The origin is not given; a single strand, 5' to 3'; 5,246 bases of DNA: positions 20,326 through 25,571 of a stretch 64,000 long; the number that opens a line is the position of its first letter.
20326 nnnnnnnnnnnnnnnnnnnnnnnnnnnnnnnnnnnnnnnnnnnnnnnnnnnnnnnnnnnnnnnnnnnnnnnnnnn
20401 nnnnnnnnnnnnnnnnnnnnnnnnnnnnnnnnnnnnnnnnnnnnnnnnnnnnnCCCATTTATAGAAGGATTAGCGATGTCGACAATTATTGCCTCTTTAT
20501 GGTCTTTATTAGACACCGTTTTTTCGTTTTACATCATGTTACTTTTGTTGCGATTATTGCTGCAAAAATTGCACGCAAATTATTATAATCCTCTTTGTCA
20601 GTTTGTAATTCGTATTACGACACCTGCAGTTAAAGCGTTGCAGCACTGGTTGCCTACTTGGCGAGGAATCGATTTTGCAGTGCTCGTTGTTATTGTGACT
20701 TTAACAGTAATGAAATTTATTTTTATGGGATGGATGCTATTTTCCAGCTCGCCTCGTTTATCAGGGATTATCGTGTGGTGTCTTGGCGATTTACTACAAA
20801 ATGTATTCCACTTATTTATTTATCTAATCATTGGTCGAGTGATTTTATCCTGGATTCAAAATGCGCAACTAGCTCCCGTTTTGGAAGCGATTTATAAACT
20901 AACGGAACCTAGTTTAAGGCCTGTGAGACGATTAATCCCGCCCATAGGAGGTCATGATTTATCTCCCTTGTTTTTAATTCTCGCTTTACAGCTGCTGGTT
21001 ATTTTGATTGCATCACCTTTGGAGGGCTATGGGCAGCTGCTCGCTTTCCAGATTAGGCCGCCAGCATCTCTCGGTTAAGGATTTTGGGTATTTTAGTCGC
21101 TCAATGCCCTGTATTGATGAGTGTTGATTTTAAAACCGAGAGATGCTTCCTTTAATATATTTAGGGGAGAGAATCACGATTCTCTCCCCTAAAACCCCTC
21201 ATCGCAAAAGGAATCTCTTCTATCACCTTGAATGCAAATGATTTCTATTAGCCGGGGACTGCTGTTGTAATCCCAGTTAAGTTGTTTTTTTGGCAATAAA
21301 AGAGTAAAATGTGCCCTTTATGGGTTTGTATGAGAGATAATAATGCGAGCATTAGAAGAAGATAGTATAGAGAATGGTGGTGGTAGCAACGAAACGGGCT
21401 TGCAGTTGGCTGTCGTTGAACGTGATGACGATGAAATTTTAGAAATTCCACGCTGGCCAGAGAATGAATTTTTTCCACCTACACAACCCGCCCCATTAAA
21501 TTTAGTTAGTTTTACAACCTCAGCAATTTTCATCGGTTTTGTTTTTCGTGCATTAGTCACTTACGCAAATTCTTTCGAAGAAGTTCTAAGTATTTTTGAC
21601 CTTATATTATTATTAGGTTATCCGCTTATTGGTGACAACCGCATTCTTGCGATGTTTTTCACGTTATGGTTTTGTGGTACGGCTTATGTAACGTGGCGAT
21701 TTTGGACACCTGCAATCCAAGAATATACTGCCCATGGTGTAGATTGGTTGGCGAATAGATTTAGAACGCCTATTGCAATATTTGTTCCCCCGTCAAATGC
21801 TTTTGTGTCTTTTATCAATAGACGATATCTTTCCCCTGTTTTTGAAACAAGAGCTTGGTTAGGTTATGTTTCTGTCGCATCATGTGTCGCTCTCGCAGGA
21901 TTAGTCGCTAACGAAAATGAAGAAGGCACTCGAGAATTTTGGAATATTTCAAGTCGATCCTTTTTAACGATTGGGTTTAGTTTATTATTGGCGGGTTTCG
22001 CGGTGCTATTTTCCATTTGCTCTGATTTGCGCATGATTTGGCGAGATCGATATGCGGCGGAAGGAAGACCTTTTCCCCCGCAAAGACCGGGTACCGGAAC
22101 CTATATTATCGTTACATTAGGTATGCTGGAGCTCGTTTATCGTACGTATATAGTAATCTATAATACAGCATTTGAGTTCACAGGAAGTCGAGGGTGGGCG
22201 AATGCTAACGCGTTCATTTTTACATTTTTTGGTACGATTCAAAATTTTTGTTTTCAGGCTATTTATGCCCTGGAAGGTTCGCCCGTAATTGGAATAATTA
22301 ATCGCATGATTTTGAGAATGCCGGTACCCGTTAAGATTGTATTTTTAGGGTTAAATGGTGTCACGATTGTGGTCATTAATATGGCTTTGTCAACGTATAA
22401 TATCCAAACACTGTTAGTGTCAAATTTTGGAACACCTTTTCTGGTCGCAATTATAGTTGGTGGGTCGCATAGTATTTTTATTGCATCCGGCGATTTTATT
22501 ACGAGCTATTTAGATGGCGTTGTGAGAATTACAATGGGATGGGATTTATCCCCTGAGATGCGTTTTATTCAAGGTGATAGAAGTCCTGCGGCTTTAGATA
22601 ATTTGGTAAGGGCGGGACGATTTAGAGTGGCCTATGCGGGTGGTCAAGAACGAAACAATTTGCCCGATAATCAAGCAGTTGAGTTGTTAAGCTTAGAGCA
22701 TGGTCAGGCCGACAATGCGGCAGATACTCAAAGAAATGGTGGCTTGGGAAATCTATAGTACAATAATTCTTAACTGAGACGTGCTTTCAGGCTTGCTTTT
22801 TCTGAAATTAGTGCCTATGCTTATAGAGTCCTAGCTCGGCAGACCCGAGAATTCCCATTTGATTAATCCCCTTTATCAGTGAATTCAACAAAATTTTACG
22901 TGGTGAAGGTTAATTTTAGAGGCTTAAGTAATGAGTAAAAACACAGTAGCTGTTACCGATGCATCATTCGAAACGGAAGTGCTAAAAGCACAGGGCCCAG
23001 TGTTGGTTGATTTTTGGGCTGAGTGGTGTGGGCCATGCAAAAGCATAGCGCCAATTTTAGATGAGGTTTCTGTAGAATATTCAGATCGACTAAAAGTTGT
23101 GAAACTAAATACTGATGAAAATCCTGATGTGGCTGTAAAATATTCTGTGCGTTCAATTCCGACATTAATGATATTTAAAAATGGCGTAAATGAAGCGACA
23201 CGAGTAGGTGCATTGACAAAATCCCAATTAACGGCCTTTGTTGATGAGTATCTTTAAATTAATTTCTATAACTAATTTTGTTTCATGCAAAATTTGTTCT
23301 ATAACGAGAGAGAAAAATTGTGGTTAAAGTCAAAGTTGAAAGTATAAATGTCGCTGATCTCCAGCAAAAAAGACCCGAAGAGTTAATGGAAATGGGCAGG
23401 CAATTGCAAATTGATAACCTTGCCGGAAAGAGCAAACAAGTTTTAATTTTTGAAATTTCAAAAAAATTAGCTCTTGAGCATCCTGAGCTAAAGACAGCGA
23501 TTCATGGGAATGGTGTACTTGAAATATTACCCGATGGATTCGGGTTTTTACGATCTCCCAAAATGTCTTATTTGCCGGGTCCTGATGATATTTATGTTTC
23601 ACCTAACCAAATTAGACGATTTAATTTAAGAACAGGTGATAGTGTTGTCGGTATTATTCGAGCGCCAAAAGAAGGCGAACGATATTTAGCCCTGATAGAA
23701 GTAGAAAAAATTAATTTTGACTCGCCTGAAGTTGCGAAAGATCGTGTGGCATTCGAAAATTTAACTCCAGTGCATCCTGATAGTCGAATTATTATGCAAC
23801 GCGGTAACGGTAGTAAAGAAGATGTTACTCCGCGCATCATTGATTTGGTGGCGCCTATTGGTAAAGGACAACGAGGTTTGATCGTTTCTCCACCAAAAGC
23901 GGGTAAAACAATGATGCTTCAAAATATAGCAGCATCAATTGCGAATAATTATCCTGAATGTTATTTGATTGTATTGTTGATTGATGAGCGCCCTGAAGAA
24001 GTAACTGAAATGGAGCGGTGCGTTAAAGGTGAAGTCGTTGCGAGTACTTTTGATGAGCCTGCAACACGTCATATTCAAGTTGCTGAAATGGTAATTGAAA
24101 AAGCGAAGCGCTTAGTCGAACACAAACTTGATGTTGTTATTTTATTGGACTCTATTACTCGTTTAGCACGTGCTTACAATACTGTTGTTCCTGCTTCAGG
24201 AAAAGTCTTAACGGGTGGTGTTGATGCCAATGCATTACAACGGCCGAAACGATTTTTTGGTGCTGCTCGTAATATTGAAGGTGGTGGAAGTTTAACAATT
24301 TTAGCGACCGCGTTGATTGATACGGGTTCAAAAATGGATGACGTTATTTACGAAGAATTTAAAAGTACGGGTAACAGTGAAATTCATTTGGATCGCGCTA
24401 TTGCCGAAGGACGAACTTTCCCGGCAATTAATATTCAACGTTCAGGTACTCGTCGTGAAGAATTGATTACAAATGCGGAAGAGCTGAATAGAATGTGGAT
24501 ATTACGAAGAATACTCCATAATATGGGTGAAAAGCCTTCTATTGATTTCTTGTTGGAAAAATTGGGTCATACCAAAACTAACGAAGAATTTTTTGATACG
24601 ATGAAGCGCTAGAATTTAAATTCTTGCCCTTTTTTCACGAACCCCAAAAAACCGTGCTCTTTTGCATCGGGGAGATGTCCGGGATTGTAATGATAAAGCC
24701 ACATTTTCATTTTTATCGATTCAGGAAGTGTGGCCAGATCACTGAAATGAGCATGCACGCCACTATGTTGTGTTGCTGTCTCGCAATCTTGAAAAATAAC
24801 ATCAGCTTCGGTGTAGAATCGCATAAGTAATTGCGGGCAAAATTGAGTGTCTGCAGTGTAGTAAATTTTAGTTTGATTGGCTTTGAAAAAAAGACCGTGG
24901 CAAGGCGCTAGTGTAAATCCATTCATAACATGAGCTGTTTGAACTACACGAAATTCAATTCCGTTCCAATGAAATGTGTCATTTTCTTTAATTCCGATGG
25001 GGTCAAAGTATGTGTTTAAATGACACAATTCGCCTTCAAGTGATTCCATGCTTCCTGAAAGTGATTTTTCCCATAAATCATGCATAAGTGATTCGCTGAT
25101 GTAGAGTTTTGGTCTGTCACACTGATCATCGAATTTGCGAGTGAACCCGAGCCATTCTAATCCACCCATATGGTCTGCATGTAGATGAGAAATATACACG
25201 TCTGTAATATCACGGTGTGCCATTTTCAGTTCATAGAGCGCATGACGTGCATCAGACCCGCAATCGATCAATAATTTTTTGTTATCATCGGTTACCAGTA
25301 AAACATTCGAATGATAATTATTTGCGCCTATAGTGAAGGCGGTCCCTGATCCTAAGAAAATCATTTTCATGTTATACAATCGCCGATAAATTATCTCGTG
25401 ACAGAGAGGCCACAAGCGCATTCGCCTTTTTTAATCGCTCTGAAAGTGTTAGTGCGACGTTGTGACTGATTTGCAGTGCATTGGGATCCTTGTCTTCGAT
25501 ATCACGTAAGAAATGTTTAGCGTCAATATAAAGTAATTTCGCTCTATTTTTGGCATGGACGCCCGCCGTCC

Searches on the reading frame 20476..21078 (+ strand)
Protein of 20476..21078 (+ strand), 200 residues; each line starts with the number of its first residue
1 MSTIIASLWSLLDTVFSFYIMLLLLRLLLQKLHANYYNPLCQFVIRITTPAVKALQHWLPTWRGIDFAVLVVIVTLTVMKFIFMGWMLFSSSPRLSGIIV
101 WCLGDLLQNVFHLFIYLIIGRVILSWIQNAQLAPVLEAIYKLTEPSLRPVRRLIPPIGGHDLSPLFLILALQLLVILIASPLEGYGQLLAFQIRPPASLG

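Call 75: search_protein_families(library=pfam, proteins=[window:20476-21078:+], max_evalue=0.0001)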
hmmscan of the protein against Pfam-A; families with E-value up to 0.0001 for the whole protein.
window:20476-21078:+ (200 aa): 1 family
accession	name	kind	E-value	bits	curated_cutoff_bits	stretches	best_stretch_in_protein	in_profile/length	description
PF02325.22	YGGT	-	2.9e-33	114.5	27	2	110-177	3-69/70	YGGT family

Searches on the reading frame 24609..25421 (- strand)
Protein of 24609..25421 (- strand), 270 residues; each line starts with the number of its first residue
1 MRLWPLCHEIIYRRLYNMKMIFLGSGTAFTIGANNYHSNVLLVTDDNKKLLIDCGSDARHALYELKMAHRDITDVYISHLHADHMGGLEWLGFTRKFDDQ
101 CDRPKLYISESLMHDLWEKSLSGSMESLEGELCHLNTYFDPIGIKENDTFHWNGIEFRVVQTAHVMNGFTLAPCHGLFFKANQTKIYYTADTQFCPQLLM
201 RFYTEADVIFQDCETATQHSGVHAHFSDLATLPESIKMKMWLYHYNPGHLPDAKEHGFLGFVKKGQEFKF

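Call 75: search_protein_families(library=pfam, proteins=[window:24609-25421:-], max_evalue=0.0001)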
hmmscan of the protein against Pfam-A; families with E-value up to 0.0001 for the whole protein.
window:24609-25421:- (270 aa): 3 families
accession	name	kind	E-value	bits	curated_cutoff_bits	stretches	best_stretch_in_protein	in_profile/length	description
PF23023.1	Anti-Pycsar_Apyc1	-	5.7e-28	98.5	50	1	19-247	4-223/250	Anti-Pycsar protein Apyc1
PF00753.33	Lactamase_B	-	6.5e-14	52.8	22.7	1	37-202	5-161/196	Metallo-beta-lactamase superfamily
PF12706.13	Lactamase_B_2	-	6.2e-12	46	27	1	50-227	3-181/200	Beta-lactamase superfamily domain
